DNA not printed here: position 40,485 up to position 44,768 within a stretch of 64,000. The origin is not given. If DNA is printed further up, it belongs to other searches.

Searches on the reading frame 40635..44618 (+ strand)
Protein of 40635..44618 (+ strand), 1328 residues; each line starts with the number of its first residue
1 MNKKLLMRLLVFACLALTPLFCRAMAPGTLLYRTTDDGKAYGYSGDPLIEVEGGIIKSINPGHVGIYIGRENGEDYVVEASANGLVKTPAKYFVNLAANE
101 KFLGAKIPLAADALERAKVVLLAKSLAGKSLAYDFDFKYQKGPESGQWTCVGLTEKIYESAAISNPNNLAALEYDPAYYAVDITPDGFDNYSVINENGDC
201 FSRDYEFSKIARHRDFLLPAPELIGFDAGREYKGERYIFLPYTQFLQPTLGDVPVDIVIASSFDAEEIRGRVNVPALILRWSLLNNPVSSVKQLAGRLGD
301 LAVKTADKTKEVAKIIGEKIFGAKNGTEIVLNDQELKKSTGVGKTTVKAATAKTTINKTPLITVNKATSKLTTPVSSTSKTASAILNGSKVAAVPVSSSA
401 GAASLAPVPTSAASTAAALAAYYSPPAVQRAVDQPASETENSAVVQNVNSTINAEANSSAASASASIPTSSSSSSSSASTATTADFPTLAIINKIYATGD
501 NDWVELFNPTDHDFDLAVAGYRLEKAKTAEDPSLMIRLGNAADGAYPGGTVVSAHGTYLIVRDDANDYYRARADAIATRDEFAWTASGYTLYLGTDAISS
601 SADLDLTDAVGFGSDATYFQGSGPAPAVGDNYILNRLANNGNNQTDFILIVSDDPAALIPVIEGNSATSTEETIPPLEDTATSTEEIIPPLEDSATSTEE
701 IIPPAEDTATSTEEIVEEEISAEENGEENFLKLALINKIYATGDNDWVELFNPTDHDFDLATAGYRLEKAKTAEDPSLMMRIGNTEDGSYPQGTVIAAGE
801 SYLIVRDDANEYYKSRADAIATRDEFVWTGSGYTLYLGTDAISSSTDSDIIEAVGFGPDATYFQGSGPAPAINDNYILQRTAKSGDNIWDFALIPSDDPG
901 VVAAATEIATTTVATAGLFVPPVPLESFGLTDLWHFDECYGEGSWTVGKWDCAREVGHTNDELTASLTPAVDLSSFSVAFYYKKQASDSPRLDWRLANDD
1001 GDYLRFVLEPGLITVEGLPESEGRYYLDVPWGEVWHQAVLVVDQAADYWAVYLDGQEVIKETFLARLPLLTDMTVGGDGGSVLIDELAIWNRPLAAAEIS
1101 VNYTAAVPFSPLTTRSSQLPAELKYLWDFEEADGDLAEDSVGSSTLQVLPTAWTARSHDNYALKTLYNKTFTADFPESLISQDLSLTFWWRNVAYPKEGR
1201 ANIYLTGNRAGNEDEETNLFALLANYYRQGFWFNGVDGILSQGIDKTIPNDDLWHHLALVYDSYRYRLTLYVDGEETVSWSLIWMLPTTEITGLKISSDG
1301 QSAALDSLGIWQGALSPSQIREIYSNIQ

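Call 59: search_protein_families(library=pfam, proteins=[window:40635-44618:+], max_evalue=0.001)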
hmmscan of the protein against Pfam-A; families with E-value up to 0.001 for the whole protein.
window:40635-44618:+ (1328 aa): 3 families
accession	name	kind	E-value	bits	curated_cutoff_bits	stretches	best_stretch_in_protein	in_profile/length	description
PF13385.13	Laminin_G_3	-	1.6e-17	64.5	27.6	2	1176-1320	10-150/151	Concanavalin A-like lectin/glucanases superfamily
PF00932.25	LTD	-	2.3e-16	60.6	34.3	2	736-837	10-94/109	Lamin Tail Domain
PF05708.18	Peptidase_C92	-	1e-05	26.1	27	1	60-165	24-125/166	Permuted papain-like amidase enzyme, YaeF/YiiX, C92 family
